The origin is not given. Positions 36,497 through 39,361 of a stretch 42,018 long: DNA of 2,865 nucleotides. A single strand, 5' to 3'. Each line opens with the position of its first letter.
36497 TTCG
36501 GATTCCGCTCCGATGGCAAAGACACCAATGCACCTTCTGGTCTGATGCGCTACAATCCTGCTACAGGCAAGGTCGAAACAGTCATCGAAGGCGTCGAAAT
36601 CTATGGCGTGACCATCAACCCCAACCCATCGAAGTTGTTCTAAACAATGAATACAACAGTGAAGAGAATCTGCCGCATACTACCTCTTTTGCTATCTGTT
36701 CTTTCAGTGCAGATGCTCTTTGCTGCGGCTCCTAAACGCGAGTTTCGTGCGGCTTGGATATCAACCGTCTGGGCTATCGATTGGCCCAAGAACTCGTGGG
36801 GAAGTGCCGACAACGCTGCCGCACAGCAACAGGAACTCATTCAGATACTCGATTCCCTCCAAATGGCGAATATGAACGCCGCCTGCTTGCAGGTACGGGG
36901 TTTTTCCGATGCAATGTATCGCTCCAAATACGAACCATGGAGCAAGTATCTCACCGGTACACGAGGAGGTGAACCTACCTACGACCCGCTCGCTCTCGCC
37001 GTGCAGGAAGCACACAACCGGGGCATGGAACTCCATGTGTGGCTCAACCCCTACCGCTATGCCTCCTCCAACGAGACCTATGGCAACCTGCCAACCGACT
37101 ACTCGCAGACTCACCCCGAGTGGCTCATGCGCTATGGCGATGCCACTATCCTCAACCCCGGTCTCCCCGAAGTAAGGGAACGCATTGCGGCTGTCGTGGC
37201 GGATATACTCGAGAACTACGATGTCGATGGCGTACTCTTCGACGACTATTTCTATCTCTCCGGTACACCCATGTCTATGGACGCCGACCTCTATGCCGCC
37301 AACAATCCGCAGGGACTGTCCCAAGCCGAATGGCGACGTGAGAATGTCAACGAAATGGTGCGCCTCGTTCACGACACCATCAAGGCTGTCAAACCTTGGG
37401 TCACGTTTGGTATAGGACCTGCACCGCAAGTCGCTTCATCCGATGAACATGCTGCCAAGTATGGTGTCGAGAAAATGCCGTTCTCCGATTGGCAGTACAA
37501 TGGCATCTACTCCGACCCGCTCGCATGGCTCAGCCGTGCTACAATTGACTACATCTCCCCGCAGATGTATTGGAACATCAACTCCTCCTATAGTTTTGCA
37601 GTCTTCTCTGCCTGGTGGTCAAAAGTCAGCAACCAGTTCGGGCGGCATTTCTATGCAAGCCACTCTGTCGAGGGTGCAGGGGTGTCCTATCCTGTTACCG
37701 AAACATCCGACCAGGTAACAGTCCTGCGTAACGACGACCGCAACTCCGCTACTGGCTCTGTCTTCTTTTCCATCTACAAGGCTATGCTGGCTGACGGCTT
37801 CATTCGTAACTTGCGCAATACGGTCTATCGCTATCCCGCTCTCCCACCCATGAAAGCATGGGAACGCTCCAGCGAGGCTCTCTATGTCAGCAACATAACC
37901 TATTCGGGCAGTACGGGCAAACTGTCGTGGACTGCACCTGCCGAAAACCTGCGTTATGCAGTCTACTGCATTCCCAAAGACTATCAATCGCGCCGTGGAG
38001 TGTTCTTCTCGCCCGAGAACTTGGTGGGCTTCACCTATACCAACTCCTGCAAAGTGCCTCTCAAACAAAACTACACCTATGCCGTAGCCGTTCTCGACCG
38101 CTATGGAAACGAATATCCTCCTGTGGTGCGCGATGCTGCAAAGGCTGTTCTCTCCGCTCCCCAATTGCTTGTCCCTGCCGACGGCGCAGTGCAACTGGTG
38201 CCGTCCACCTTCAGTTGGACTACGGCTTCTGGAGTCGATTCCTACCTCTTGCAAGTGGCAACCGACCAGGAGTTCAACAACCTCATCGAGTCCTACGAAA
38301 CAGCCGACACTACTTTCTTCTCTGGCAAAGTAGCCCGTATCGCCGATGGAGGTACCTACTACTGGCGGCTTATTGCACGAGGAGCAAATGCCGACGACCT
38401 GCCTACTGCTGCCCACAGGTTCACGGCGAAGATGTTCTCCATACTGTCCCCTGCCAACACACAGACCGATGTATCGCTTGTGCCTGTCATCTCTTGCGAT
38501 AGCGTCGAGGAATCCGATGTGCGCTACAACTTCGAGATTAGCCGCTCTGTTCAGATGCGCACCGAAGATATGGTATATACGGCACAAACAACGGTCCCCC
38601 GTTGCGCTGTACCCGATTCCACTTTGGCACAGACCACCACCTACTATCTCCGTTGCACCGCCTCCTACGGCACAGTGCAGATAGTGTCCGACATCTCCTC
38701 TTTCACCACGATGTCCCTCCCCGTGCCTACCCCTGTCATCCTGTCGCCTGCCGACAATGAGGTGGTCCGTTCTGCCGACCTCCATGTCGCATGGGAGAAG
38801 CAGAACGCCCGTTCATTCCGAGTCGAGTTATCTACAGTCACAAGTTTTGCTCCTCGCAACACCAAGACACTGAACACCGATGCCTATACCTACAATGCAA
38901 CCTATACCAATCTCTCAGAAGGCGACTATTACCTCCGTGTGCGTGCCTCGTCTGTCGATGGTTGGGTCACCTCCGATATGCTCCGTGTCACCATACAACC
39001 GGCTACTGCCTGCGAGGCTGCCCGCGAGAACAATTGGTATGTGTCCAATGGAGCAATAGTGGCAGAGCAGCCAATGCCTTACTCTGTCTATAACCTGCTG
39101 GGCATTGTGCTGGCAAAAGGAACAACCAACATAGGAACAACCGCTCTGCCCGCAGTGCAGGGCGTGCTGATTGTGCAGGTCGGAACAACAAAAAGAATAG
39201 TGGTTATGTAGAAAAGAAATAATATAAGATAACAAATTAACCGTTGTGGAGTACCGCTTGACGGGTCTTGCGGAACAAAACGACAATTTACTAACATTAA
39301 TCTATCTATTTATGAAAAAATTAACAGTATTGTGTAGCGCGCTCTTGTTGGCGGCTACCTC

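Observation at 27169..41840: MurNAc catabolism genes adjoin a regulator-less SusC/SusD locus whose only enzyme candidate is a T9SS-tailed GHL10 protein, a candidate peptidoglycan / MurNAc-glycan utilisation locus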

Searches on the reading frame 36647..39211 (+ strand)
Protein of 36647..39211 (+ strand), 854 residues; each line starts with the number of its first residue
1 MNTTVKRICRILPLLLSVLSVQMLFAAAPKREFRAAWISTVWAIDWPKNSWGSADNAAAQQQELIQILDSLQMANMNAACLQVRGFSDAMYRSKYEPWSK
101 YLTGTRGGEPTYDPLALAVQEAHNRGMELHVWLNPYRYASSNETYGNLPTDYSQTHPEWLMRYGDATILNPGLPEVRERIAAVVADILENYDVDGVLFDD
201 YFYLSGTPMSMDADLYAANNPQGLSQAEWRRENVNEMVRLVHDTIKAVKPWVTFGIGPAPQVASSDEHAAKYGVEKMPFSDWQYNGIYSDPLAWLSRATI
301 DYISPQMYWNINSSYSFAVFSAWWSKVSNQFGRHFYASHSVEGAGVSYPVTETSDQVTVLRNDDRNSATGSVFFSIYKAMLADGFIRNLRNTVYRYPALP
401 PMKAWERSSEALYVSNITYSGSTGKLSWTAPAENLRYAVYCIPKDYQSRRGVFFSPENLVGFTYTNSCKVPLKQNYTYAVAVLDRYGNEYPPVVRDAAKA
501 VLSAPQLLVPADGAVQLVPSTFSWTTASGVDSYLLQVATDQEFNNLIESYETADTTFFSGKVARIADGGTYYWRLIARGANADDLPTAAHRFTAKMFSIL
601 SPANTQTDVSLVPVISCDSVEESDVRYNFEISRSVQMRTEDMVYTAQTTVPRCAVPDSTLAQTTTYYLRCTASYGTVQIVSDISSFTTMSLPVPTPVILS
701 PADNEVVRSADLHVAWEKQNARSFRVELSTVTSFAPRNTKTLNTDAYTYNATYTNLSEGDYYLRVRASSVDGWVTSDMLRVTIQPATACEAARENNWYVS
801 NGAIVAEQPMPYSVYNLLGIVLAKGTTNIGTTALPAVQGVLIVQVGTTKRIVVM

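Call 3: search_protein_families(library=pfam, proteins=[window:36647-39211:+], max_evalue=0.01)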
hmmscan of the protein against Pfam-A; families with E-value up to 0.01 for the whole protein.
window:36647-39211:+ (854 aa): 2 families
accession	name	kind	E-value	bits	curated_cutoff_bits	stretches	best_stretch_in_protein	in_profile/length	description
PF02638.21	GHL10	-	1.2e-58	199.1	27.9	1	32-332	1-287/311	Glycosyl hydrolase-like 10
PF07495.19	Y_Y_Y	-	0.00034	20.9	26.6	1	743-772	23-51/65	Y_Y_Y domain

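Call 4: search_protein_families(library=ncbifam, proteins=[window:36647-39211:+], max_evalue=0.01)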
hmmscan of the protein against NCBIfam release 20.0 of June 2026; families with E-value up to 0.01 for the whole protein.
window:36647-39211:+ (854 aa): 0 families

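Call 20: search_solved_structures(query=window:36647-39211:+, max_evalue=0.01, show_alignments=2)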
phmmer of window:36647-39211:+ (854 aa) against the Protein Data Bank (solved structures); distinct sequences matched with E-value up to 0.01: 5.
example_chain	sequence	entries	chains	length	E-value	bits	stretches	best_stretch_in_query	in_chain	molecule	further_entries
5oq2_A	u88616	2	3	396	2e-75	257.6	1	30-390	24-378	Cwp19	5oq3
2g7c_A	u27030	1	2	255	0.0011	20.2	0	733-791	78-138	Toxin A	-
4nc0_A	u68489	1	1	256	0.0011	20.2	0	733-791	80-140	Cell wall-binding repeat protein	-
4nby_A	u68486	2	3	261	0.0012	20.1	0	733-791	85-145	Cell wall-binding repeat protein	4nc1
5umi_C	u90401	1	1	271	0.0096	17.1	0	733-792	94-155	Toxin A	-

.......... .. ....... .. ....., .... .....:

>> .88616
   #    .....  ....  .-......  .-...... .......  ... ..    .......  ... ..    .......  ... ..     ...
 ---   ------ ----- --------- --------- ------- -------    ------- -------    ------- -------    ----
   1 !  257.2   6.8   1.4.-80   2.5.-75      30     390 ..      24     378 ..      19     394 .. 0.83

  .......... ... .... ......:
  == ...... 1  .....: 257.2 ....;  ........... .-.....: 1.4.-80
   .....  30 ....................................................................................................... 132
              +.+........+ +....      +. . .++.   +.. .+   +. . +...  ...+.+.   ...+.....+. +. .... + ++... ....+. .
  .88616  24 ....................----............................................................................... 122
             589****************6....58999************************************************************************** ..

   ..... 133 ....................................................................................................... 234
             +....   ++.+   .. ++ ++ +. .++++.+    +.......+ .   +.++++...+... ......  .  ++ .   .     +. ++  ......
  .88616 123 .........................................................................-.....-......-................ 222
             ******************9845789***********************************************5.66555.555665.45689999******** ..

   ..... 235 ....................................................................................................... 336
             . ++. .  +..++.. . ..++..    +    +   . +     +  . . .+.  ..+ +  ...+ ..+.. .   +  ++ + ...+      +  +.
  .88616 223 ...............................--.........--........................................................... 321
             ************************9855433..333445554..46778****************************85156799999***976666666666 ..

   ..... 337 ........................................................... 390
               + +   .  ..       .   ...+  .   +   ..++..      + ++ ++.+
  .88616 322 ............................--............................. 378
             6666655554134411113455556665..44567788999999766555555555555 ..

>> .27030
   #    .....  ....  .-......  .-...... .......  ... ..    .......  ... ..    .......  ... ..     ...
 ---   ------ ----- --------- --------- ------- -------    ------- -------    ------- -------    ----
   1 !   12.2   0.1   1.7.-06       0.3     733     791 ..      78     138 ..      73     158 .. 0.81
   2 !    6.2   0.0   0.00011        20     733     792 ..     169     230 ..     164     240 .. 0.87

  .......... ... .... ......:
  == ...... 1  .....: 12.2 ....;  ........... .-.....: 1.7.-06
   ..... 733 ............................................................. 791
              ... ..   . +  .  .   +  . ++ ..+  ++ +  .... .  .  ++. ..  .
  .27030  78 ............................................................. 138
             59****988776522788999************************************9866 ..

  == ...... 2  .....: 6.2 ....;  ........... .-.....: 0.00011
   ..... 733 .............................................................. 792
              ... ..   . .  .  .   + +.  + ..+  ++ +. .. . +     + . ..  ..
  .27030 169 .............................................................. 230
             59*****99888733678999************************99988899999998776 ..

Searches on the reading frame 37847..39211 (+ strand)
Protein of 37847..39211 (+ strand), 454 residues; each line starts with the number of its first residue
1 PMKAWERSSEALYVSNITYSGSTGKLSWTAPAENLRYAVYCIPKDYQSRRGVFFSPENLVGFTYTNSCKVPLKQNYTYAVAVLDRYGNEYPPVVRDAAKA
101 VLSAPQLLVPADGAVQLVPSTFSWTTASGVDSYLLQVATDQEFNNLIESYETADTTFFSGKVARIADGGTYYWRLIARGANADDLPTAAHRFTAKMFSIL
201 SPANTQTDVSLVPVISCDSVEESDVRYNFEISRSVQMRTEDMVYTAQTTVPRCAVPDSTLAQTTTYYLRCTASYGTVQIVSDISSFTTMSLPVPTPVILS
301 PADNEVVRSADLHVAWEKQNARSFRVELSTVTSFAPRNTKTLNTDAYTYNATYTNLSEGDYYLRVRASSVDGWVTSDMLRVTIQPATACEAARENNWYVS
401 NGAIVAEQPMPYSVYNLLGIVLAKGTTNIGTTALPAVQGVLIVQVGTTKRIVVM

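Call 36: search_protein_families(library=pfam, max_evalue=0.5, proteins=[window:37847-39211:+])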
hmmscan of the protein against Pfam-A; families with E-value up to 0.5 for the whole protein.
window:37847-39211:+ (454 aa): 5 families
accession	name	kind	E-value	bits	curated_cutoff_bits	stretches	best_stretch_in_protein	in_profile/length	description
PF07495.19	Y_Y_Y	-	5.7e-05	23.4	26.6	1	343-372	23-51/65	Y_Y_Y domain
PF16656.11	Pur_ac_phosph_N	-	0.0092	17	30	0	313-373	16-85/93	Purple acid Phosphatase, N-terminal domain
PF01108.23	Tissue_fac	-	0.043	14.1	27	0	221-274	47-100/107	Tissue factor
PF17957.7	Big_7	-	0.075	14.1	24.1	1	294-365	1-70/70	Bacterial Ig domain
PF04151.21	PPC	-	0.29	12.5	25.9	0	332-367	29-70/70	Bacterial pre-peptidase C-terminal domain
